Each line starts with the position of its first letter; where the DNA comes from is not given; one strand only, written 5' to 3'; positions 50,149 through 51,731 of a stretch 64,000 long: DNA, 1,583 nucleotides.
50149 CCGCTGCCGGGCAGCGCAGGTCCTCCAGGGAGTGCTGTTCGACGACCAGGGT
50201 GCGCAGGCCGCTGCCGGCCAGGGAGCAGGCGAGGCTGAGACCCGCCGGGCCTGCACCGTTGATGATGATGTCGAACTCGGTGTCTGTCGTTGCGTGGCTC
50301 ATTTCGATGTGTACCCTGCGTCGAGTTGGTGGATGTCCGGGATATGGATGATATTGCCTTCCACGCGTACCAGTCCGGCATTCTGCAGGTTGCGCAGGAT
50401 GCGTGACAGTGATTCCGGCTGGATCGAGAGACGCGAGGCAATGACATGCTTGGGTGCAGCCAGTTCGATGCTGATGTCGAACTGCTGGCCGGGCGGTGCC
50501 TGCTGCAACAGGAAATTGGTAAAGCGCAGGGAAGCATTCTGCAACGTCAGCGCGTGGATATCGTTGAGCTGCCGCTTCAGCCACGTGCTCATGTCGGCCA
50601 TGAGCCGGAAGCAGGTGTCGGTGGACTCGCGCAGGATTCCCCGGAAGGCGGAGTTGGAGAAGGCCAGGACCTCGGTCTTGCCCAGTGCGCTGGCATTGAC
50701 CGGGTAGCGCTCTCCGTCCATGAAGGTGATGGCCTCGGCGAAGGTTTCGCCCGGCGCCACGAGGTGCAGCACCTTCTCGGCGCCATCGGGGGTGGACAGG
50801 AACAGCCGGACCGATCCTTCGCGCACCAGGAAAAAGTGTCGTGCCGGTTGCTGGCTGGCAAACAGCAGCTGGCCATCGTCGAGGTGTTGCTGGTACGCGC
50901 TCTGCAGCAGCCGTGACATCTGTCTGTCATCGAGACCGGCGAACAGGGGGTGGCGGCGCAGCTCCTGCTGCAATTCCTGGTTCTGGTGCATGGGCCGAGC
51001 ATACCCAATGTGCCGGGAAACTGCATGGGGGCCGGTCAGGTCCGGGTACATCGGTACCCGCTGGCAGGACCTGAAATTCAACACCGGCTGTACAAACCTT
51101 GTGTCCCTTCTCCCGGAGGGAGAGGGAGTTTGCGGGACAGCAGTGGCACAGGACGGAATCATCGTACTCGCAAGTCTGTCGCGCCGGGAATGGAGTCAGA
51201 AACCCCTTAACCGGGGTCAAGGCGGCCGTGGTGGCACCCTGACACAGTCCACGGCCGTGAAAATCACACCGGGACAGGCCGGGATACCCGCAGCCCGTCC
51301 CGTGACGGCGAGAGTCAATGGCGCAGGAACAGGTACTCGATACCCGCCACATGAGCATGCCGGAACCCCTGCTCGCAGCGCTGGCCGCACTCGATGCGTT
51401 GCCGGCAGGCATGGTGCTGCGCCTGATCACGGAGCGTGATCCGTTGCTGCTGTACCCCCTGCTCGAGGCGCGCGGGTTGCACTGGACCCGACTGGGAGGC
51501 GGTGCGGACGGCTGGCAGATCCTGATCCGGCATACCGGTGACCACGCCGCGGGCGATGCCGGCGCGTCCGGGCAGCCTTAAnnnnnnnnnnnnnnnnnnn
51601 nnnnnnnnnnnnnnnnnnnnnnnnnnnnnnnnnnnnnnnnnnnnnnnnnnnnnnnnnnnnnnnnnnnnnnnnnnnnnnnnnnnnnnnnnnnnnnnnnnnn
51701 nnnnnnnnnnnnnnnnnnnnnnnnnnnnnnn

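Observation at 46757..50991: O2-dependent oxygenases embedded in the NO-response unit: dnr-like regulator translationally coupled to a UbiH-family monooxygenase, followed by a TauD-like dioxygenase coupled to nnrS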

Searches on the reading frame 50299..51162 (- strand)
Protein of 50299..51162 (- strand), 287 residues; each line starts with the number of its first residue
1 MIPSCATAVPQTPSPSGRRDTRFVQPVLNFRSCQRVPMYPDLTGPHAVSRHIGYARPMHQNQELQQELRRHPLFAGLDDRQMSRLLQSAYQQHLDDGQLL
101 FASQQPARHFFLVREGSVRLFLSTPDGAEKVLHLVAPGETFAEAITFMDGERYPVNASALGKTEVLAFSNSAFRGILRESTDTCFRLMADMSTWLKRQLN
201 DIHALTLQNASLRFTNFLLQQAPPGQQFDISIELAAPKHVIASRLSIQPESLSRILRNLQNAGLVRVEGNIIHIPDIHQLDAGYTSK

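Call 3: search_protein_families(library=pfam, proteins=[window:50299-51162:-], max_evalue=0.01)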
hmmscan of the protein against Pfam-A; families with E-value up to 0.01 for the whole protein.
window:50299-51162:- (287 aa): 3 families
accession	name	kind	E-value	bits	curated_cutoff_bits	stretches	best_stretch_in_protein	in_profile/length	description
PF00027.35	cNMP_binding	-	6.5e-19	68.1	27.5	1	92-179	2-88/89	Cyclic nucleotide-binding domain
PF13545.12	HTH_Crp_2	-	3.8e-11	43.2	27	1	214-281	3-68/70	Crp-like helix-turn-helix domain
PF12802.13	MarR_2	-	0.0063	17.1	27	0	240-268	25-53/61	MarR family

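Call 4: search_protein_families(library=ncbifam, proteins=[window:50299-51162:-], max_evalue=0.01)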
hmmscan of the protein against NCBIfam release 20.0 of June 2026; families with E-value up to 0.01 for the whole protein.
window:50299-51162:- (287 aa): 10 families
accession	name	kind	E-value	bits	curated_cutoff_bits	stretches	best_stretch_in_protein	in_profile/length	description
NF006901.0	PRK09392.1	equivalog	4e-28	98.3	211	1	65-280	6-217/236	transcriptional activator FtrB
NF050815.1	TransActFtrBCaul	equivalog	1.2e-19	70.6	300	1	67-274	10-213/251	transcriptional activator FtrB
NF008732.0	PRK11753.1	equivalog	2.7e-11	43.3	266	1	79-273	13-209/214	cAMP-activated global transcriptional regulator CRP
NF041163.2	encap_f2b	equivalog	3.3e-11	43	400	1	60-185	65-191/450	family 2B encapsulin nanocompartment shell protein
NF050806.1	TransRegFixKCaul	equivalog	3.7e-08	32.9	300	1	86-267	21-196/215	transcriptional regulator FixK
NF008365.0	PRK11161.1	subfamily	3.8e-07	29.7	228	1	92-281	50-240/250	fumarate/nitrate reduction transcriptional regulator Fnr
NF053664.1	TransRegPtrACyano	equivalog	5.1e-06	25.9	300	1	108-269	28-184/196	Crp/Fnr family transcriptional regulator PtrA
NF052518.1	TransRegLdrP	equivalog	8.4e-06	25.9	300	1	101-282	11-186/195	transcriptional regulator LdrP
TIGR03697.1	NtcA_cyano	equivalog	1.2e-05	25.2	244.95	1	98-279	2-187/193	global nitrogen regulator NtcA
TIGR03896.1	cyc_nuc_ocin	subfamily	0.00075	19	161.05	1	65-179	136-250/317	bacteriocin-type transport-associated protein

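Call 53: search_protein_families(library=ncbifam, proteins=[window:50299-50991:-], max_evalue=0.01)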
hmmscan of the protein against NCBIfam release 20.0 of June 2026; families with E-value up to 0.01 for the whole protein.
window:50299-50991:- (230 aa): 11 families
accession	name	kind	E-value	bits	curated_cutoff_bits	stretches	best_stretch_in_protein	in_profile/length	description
NF006901.0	PRK09392.1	equivalog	1.9e-28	99.4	211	1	8-223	6-217/236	transcriptional activator FtrB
NF050815.1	TransActFtrBCaul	equivalog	5.7e-20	71.6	300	1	10-217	10-213/251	transcriptional activator FtrB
NF008732.0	PRK11753.1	equivalog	1.3e-11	44.3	266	1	22-216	13-209/214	cAMP-activated global transcriptional regulator CRP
NF041163.2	encap_f2b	equivalog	3e-11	43.1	400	1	7-129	69-192/450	family 2B encapsulin nanocompartment shell protein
NF050806.1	TransRegFixKCaul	equivalog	1.9e-08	33.8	300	1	29-210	21-196/215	transcriptional regulator FixK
NF008365.0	PRK11161.1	subfamily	1.9e-07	30.7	228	1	35-224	50-240/250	fumarate/nitrate reduction transcriptional regulator Fnr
NF053664.1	TransRegPtrACyano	equivalog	2.7e-06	26.9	300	1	51-212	28-184/196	Crp/Fnr family transcriptional regulator PtrA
NF052518.1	TransRegLdrP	equivalog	3.8e-06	27.1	300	1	43-225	10-186/195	transcriptional regulator LdrP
TIGR03697.1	NtcA_cyano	equivalog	6.1e-06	26.1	244.95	1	41-222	2-187/193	global nitrogen regulator NtcA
TIGR03896.1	cyc_nuc_ocin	subfamily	0.00069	19.1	161.05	1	8-122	136-250/317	bacteriocin-type transport-associated protein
NF045989.1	TransRegFnrLRhodb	equivalog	0.0069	15.6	300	0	168-223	175-231/245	transcriptional regulator FnrL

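Call 54: search_solved_structures(query=window:50299-50991:-, max_evalue=0.00001, show_alignments=1)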
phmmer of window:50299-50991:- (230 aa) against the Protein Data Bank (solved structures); distinct sequences matched with E-value up to 0.00001: 44.
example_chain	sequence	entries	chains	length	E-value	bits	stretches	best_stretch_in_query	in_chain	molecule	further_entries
3dkw_A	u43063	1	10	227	1.2e-37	133.1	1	7-224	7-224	DNR protein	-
3fx3_A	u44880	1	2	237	1e-23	87.7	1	6-222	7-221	Cyclic nucleotide-binding protein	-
3h3z_A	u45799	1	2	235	1e-23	87.7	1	6-222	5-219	Cyclic nucleotide-binding protein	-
2z69_A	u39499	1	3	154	8.5e-23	84.7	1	7-150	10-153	DNR protein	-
2pqq_A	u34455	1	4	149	8.4e-15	58.6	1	9-138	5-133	Putative transcriptional regulator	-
4ev0_A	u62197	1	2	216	9.3e-13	51.9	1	13-217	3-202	Transcription regulator, Crp family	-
3i54_A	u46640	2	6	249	2.9e-12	50.2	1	7-223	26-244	Transcriptional regulator, Crp/Fnr family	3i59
3d0s_A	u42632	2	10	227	3.1e-12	50.2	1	8-223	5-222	TRANSCRIPTIONAL REGULATORY PROTEIN | PROBABLE TRANSCRIPTIONAL REGULATORY PROTEIN (PROBABLY CRP/ FNR-FAMILY)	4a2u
3mzh_A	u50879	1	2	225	3.9e-12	49.8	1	9-223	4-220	PROBABLE TRANSCRIPTIONAL REGULATORY PROTEIN (PROBABLY CRP/FNR-FAMILY)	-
3h3u_A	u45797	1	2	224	4.6e-12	49.6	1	10-223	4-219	PROBABLE TRANSCRIPTIONAL REGULATORY PROTEIN (PROBABLY CRP/FNR-FAMILY)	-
3r6s_A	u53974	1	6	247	2.4e-11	47.3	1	6-223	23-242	transcription regulator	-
4byy_A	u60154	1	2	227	2.6e-11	47.2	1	7-223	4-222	TRANSCRIPTIONAL REGULATOR, CRP/FNR FAMILY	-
4cyd_A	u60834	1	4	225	3.8e-11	46.6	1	8-223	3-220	PROBABLE TRANSCRIPTION REGULATOR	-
9day_A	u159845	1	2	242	2.8e-09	40.5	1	15-219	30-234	Transcriptional regulator, putative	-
7few_B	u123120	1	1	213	7.7e-09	39.1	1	27-214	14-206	cAMP-activated global transcriptional regulator Vfr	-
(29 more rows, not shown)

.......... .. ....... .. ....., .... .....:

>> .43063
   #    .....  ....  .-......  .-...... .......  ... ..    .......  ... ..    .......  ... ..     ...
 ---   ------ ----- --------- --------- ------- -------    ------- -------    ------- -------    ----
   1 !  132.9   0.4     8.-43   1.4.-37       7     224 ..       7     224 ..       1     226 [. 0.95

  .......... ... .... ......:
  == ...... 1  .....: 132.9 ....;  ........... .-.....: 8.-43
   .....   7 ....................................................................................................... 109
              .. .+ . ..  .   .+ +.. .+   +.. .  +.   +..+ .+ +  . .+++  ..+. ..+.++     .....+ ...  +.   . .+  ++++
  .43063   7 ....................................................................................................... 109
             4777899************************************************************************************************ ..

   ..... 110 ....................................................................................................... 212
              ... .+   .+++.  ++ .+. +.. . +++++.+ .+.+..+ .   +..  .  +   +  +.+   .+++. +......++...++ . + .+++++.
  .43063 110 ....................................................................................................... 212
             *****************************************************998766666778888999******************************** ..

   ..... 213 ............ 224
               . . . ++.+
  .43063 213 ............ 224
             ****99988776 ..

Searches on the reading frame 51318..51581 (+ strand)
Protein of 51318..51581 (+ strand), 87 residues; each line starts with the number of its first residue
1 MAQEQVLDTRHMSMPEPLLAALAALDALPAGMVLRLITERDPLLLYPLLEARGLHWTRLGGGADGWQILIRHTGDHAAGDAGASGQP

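Call 41: search_protein_families(library=pfam, proteins=[window:51318-51581:+], max_evalue=0.001)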
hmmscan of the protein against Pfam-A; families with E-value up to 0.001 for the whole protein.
window:51318-51581:+ (87 aa): 2 families
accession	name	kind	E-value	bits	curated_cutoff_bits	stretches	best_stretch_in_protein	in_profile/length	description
PF10006.14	DUF2249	-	2e-14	53.6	29.5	1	6-72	1-70/70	Uncharacterized conserved protein (DUF2249)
PF01206.22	TusA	-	0.00014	22.1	28.6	1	6-71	2-69/70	Sulfurtransferase TusA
